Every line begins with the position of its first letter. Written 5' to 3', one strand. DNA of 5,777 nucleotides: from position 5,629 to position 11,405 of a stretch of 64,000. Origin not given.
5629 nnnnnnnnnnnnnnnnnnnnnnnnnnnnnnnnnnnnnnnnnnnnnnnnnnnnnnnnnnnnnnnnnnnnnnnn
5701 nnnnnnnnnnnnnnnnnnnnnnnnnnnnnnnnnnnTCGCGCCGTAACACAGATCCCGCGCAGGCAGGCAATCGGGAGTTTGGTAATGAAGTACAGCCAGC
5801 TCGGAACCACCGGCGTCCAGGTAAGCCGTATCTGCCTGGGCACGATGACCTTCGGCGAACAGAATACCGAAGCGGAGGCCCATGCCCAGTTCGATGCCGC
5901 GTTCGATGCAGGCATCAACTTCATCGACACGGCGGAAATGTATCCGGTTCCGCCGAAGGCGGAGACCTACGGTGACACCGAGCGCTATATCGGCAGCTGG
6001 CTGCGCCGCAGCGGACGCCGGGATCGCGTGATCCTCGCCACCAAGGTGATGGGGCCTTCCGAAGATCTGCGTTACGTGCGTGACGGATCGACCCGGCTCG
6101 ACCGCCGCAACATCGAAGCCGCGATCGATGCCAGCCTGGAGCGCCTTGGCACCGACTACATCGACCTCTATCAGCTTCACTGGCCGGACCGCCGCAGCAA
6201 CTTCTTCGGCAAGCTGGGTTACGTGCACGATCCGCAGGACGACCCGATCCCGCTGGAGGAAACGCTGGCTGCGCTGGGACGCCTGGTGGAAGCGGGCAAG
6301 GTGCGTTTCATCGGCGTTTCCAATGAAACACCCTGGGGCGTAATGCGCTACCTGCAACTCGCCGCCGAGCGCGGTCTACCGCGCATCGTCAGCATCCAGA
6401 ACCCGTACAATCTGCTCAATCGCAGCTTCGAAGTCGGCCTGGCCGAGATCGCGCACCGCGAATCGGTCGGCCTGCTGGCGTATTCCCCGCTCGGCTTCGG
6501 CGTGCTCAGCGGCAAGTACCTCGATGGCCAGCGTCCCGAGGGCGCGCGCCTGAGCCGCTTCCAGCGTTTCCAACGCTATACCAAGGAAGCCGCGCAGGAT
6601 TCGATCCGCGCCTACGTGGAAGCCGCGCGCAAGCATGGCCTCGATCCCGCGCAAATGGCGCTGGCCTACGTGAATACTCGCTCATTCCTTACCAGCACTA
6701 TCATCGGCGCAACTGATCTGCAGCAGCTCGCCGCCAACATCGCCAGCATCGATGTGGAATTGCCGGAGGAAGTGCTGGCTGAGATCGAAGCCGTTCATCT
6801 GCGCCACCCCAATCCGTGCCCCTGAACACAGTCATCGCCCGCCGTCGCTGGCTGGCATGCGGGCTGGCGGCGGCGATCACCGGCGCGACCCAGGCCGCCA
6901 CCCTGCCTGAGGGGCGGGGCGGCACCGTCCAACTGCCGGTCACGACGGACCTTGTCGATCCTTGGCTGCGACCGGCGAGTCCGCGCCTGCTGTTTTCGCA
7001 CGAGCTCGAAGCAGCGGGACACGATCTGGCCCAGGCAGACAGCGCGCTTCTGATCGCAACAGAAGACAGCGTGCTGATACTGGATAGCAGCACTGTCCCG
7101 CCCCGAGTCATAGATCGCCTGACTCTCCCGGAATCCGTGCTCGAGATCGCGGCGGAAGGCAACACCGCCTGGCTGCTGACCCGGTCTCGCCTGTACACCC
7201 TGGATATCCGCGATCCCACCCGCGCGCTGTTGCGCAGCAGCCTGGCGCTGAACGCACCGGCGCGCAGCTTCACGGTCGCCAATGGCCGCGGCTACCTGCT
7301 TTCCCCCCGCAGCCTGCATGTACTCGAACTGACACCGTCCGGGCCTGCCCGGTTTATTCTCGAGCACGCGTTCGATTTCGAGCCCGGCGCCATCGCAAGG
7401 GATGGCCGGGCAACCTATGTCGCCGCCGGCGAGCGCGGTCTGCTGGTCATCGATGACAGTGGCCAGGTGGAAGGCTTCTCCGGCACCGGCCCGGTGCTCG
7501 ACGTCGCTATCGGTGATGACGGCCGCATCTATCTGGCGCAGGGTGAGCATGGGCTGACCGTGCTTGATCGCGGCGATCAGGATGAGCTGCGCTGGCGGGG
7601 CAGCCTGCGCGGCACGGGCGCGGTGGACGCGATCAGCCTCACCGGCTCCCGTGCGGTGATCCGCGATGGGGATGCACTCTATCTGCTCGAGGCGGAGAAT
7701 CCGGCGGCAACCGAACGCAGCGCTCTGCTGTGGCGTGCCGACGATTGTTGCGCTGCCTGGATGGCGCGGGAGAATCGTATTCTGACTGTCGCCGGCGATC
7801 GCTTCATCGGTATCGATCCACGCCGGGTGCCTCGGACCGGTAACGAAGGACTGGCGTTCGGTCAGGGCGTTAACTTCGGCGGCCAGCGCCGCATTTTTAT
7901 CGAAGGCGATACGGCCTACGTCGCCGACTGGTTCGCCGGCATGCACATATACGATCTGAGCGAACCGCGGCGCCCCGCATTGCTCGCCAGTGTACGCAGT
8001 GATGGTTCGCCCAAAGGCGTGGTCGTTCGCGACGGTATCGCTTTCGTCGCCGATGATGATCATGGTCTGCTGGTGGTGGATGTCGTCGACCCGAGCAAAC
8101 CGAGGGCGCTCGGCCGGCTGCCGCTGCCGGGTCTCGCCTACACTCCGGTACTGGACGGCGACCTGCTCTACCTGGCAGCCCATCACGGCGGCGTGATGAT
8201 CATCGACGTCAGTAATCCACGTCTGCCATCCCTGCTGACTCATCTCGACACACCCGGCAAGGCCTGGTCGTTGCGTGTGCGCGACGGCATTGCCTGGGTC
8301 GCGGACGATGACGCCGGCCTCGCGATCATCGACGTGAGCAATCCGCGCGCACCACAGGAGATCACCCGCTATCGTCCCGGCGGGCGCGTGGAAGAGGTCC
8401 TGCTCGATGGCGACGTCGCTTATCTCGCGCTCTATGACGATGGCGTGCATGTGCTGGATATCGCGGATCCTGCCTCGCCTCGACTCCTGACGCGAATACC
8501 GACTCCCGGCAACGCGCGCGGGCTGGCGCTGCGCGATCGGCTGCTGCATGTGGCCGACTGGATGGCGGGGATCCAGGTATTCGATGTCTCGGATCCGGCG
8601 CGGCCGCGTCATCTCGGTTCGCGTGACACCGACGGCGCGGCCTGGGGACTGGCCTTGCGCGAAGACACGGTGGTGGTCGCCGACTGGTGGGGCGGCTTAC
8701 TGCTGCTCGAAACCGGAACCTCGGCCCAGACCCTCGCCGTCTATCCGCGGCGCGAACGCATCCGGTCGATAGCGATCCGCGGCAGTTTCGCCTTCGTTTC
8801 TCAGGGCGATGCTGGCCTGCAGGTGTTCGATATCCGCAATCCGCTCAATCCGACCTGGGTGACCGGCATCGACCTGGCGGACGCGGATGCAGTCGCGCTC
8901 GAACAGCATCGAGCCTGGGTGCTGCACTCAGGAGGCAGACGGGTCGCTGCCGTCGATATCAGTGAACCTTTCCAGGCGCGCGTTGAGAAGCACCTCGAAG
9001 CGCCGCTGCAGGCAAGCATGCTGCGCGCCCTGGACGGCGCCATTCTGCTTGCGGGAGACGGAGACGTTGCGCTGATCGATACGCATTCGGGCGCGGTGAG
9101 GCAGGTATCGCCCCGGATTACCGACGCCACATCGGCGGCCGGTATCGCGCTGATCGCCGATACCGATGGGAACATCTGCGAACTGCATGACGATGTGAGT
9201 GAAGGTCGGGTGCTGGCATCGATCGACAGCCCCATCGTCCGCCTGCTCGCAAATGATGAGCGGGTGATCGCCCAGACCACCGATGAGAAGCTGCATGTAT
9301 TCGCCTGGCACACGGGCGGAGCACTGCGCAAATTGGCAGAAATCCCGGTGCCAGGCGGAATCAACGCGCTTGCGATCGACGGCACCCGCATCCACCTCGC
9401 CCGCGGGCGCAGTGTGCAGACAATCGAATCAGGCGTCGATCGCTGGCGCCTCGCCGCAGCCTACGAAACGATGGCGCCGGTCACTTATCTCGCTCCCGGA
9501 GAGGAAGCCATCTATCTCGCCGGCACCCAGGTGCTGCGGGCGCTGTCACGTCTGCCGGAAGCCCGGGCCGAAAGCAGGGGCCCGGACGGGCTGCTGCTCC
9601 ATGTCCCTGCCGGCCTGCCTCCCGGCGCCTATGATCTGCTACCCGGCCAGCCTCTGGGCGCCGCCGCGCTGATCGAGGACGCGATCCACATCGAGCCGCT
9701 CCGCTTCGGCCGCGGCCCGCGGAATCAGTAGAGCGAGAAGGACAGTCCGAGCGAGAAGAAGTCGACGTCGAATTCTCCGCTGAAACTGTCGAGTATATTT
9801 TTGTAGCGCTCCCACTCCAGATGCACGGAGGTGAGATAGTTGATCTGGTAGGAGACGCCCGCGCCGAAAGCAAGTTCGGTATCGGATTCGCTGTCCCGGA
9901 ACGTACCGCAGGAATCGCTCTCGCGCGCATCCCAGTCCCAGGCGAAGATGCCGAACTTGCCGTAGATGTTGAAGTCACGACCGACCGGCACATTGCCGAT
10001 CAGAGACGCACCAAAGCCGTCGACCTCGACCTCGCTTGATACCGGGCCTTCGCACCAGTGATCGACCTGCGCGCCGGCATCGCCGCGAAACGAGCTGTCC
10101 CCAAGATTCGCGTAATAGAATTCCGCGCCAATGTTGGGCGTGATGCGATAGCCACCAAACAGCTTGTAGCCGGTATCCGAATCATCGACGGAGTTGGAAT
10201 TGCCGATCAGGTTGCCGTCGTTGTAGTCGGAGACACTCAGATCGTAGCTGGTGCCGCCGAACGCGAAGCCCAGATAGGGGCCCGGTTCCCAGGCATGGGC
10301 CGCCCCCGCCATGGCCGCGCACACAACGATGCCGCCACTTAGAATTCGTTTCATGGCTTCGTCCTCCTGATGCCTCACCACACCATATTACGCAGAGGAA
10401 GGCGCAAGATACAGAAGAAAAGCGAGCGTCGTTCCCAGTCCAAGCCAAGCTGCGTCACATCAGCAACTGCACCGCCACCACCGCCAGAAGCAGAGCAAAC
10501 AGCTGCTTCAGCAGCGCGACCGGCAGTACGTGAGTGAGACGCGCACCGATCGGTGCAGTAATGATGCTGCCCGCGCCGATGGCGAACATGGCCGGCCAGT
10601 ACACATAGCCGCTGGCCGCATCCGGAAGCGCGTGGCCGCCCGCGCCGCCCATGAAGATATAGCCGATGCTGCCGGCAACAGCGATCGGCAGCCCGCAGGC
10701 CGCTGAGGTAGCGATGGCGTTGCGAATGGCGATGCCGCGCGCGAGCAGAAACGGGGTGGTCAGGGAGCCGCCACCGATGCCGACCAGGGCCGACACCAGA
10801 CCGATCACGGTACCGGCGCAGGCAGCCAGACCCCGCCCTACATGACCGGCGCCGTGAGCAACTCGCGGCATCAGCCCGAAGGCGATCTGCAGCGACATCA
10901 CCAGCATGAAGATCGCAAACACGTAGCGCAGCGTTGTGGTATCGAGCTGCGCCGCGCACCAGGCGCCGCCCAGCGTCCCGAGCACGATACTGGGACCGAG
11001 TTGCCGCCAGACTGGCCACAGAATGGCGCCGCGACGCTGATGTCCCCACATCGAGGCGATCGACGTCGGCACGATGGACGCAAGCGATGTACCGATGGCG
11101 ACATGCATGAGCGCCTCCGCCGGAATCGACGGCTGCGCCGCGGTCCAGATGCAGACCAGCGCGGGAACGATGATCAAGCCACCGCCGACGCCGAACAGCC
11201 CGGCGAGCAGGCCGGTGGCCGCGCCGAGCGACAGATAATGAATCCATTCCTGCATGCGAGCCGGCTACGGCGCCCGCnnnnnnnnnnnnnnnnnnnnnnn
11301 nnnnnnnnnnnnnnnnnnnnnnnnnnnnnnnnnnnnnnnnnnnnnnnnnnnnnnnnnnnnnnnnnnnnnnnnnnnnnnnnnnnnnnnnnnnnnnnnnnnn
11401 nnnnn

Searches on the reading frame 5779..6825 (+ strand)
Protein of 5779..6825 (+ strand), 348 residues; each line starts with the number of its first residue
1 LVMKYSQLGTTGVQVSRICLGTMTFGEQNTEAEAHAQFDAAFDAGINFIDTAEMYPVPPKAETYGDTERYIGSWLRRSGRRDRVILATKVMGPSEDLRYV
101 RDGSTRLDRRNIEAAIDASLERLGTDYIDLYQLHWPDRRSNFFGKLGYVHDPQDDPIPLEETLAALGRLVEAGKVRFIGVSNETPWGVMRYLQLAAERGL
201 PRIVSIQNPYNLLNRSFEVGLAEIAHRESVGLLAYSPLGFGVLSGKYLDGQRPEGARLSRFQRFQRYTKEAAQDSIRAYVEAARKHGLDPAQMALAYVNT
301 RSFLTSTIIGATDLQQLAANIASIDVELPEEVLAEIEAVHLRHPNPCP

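Call 20: search_protein_families(library=pfam, proteins=[window:5779-6825:+], max_evalue=0.00001)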
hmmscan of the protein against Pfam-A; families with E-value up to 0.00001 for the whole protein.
window:5779-6825:+ (348 aa): 1 family
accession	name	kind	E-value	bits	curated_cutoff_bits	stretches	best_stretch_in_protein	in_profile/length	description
PF00248.27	Aldo_ket_red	-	7.5e-71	239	24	1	17-339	1-289/291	Aldo/keto reductase family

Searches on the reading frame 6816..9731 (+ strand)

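Call 20: search_protein_families(library=pfam, proteins=[window:6816-9731:+], max_evalue=0.00001)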
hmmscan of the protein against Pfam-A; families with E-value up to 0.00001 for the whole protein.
window:6816-9731:+ (971 aa): 1 family
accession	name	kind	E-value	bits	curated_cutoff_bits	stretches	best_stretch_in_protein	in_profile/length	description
PF08309.17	LVIVD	-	1.6e-51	171.8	20.2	1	480-519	1-40/42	LVIVD repeat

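Call 35: search_protein_families(library=ncbifam, proteins=[window:6816-9731:+], max_evalue=0.01)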
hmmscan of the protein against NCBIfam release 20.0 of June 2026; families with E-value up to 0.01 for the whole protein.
window:6816-9731:+ (971 aa): 1 family
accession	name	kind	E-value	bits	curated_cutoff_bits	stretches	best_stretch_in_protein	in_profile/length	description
TIGR04312.1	choice_anch_B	subfamily_domain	4.5e-07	29.5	100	0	455-552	50-163/364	choice-of-anchor B family protein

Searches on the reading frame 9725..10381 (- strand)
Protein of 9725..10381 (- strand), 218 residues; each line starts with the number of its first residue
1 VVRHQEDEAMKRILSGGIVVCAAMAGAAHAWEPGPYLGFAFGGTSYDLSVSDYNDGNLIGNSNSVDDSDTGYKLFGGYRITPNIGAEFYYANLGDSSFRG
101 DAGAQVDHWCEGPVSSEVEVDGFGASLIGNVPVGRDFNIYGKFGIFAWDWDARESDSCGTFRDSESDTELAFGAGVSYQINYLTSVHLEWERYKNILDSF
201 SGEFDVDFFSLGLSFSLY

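Call 20: search_protein_families(library=pfam, proteins=[window:9725-10381:-], max_evalue=0.00001)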
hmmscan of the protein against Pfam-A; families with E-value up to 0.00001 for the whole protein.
window:9725-10381:- (218 aa): 2 families
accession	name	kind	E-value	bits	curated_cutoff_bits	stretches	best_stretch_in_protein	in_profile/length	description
PF13505.12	OMP_b-brl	-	4.9e-20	72.9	28.7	1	19-215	7-173/175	Outer membrane protein beta-barrel domain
PF01389.23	OmpA_membrane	-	8.7e-17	61.9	21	1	50-215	14-174/180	OmpA-like transmembrane domain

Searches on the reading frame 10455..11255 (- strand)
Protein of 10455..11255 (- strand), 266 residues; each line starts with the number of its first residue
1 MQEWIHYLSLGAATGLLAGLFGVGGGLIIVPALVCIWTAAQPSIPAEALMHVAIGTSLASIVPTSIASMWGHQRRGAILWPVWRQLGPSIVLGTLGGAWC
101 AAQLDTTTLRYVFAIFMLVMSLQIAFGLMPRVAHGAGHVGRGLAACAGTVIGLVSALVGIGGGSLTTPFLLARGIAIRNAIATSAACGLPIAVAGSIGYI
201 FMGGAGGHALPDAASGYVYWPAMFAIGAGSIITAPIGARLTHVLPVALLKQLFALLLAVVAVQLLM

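Call 20: search_protein_families(library=pfam, proteins=[window:10455-11255:-], max_evalue=0.00001)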
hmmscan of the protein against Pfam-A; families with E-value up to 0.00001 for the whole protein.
window:10455-11255:- (266 aa): 1 family
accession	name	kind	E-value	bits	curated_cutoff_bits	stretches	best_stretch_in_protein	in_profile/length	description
PF01925.25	TauE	-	7.4e-49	167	32.6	1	8-264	2-237/237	Sulfite exporter TauE/SafE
